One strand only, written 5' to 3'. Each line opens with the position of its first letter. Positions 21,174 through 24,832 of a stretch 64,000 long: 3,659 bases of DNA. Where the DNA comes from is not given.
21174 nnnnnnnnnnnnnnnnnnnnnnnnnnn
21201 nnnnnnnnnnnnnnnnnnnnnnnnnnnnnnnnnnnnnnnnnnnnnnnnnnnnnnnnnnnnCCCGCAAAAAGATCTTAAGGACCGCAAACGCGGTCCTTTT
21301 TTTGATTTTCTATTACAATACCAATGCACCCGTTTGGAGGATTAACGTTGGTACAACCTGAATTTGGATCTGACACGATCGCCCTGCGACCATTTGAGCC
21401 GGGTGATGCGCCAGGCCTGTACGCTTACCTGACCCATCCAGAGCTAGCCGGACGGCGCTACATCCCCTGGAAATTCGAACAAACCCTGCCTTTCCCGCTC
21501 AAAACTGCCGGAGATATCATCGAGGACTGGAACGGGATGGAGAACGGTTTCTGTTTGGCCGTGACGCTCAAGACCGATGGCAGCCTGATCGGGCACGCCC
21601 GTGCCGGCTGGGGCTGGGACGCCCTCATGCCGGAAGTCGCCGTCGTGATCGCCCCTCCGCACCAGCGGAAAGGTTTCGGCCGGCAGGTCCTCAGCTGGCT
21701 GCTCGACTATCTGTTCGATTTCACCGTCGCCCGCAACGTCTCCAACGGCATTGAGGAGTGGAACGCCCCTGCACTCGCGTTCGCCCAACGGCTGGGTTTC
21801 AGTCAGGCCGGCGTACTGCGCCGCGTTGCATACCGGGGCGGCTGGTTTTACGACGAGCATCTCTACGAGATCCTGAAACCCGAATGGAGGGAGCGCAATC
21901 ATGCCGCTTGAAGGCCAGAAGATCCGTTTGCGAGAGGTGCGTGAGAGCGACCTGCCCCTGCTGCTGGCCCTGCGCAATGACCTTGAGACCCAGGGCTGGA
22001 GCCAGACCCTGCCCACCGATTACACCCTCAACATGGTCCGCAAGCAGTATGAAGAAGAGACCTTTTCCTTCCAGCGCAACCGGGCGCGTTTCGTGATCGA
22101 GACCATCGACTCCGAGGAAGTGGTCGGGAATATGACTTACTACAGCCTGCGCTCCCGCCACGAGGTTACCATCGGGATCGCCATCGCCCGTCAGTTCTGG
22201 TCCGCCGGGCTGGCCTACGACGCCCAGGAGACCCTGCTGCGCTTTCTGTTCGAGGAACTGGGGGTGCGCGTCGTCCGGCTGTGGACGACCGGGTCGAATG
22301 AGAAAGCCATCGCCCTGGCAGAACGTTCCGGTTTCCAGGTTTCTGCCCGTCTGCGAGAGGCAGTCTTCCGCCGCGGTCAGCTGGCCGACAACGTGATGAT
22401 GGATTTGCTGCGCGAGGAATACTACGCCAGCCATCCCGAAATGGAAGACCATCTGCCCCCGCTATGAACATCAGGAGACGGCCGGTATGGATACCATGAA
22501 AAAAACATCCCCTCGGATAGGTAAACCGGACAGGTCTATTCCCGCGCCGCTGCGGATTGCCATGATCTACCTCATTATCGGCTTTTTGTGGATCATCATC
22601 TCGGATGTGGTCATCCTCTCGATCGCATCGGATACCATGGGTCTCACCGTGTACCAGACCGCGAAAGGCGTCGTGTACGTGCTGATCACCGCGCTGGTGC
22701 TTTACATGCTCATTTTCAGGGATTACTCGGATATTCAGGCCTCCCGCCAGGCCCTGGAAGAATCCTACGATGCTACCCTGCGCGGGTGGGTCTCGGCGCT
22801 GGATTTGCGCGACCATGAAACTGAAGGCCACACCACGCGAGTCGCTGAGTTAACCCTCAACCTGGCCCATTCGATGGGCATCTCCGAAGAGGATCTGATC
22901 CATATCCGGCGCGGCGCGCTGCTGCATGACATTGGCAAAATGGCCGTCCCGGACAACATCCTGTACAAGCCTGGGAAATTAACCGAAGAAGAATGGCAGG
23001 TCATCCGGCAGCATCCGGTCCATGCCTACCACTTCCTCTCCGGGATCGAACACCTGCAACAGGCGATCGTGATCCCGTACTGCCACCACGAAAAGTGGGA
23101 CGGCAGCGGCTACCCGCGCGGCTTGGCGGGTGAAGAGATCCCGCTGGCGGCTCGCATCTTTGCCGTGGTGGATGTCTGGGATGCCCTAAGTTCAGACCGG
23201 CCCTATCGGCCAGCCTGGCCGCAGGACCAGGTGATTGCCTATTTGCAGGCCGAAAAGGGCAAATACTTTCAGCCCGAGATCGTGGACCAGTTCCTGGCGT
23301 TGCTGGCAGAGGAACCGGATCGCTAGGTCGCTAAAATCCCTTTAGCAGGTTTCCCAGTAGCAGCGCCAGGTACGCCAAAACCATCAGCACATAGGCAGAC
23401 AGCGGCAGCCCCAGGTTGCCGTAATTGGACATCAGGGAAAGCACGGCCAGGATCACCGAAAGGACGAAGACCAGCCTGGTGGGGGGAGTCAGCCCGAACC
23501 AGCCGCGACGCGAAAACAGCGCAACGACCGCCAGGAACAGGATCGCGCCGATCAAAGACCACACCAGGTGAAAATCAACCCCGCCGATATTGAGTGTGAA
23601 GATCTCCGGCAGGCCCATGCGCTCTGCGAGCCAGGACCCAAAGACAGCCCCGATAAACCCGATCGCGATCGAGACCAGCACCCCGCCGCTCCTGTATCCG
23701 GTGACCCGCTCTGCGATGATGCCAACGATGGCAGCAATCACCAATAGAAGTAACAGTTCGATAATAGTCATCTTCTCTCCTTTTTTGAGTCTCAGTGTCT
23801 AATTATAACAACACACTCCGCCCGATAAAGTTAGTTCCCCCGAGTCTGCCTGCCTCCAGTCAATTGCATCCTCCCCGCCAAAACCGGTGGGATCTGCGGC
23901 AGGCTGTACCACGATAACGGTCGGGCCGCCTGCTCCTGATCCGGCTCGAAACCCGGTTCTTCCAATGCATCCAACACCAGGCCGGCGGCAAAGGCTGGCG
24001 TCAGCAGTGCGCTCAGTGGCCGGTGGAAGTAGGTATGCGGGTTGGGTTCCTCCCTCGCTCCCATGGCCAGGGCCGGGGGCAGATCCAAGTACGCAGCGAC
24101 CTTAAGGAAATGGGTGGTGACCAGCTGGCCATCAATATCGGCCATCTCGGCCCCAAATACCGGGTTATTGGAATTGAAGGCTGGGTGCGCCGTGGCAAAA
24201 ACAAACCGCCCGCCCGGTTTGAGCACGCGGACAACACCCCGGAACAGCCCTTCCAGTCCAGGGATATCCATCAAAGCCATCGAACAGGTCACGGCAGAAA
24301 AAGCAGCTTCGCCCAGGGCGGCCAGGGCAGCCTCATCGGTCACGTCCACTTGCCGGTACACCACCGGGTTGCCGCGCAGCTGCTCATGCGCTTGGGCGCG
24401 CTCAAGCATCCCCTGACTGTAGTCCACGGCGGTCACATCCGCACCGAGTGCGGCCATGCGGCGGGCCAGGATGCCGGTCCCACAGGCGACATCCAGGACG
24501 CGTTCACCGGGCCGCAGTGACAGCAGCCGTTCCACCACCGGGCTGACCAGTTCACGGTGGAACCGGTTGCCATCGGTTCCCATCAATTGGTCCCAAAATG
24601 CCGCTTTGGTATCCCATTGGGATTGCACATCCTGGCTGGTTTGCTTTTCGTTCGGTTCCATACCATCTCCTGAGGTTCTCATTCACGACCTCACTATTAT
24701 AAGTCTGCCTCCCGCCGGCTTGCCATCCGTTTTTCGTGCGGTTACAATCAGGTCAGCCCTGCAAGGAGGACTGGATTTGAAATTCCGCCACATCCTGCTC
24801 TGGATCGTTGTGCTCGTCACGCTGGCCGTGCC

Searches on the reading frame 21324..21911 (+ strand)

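Call 87: search_protein_families(library=pfam, proteins=[window:21324-21911:+], max_evalue=0.0001)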
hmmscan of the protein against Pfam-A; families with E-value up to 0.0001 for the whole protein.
window:21324-21911:+ (195 aa): 3 families
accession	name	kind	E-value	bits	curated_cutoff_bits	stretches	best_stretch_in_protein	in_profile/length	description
PF13302.13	Acetyltransf_3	-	4.6e-15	57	25.4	1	20-159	3-137/138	Acetyltransferase (GNAT) domain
PF00583.31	Acetyltransf_1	-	6e-14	52.7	20.7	1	64-159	23-116/116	Acetyltransferase (GNAT) family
PF13508.13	Acetyltransf_7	-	7.9e-06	26.6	27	1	83-160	9-83/84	Acetyltransferase (GNAT) domain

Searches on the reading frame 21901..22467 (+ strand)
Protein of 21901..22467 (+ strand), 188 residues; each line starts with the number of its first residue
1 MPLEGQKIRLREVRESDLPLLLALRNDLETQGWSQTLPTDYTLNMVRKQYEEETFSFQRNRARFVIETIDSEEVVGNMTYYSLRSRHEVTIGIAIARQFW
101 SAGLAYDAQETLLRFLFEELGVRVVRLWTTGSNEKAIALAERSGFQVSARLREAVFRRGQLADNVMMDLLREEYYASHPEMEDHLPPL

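Call 87: search_protein_families(library=pfam, proteins=[window:21901-22467:+], max_evalue=0.0001)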
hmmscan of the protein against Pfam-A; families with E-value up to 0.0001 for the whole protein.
window:21901-22467:+ (188 aa): 3 families
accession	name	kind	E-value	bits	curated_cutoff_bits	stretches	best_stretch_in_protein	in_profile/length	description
PF13302.13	Acetyltransf_3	-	1.9e-18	67.9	25.4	1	8-146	2-138/138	Acetyltransferase (GNAT) domain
PF00583.31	Acetyltransf_1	-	2.3e-09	38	20.7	1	52-145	27-116/116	Acetyltransferase (GNAT) family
PF13420.13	Acetyltransf_4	-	5e-06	27.1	24.3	1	10-166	1-155/155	Acetyltransferase (GNAT) domain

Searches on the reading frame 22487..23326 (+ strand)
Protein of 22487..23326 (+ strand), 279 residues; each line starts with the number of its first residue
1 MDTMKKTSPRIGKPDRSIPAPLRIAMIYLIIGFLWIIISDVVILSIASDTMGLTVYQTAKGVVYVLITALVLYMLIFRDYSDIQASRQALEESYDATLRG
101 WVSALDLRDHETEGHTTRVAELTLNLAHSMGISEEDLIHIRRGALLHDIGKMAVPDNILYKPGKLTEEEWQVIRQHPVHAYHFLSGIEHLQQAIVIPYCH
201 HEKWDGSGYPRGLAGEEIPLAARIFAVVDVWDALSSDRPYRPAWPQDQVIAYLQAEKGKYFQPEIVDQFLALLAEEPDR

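Call 87: search_protein_families(library=pfam, proteins=[window:22487-23326:+], max_evalue=0.0001)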
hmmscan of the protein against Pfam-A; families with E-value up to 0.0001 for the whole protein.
window:22487-23326:+ (279 aa): 2 families
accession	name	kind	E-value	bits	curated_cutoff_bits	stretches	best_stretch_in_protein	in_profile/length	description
PF13487.12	HD_5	-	9.8e-40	136.5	27.2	1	104-265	6-170/170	HD domain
PF01966.28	HD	-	6.6e-19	68.7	22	1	114-233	3-115/116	HD domain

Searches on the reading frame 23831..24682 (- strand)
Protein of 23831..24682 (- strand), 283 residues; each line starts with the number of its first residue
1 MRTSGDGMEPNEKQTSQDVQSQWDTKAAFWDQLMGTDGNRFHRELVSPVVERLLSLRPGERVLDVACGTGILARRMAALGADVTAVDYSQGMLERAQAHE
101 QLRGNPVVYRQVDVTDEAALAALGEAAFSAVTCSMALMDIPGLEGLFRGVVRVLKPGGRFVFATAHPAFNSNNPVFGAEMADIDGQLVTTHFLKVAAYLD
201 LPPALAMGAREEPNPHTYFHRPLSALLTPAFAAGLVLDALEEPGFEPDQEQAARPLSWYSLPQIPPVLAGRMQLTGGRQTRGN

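Call 87: search_protein_families(library=pfam, proteins=[window:23831-24682:-], max_evalue=0.0001)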
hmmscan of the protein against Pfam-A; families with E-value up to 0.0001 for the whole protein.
window:23831-24682:- (283 aa): 9 families
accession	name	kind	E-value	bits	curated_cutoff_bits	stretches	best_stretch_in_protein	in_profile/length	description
PF08241.18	Methyltransf_11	-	1.2e-19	71.1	21.2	1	63-162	1-95/95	Methyltransferase domain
PF13649.12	Methyltransf_25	-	1.6e-18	67.6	27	1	62-158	1-97/97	Methyltransferase domain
PF13847.12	Methyltransf_31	-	4e-15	56.2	27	1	57-166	2-113/145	Methyltransferase domain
PF13489.12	Methyltransf_23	-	5.1e-15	56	27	1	42-169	5-123/164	Methyltransferase domain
PF08242.18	Methyltransf_12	-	4.8e-14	53.3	30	1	63-160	1-98/98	Methyltransferase domain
PF01209.24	Ubie_methyltran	-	2.4e-11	43.9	20.1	1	40-162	30-151/233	ubiE/COQ5 methyltransferase family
PF05724.17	TPMT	-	1.3e-05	25.5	26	1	26-108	2-85/218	Thiopurine S-methyltransferase (TPMT)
PF01135.25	PCMT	-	3.5e-05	24.1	20.3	1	51-162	66-171/210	Protein-L-isoaspartate(D-aspartate) O-methyltransferase (PCMT)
PF02353.26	CMAS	-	4.6e-05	23.3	27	1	53-164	57-166/273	Mycolic acid cyclopropane synthetase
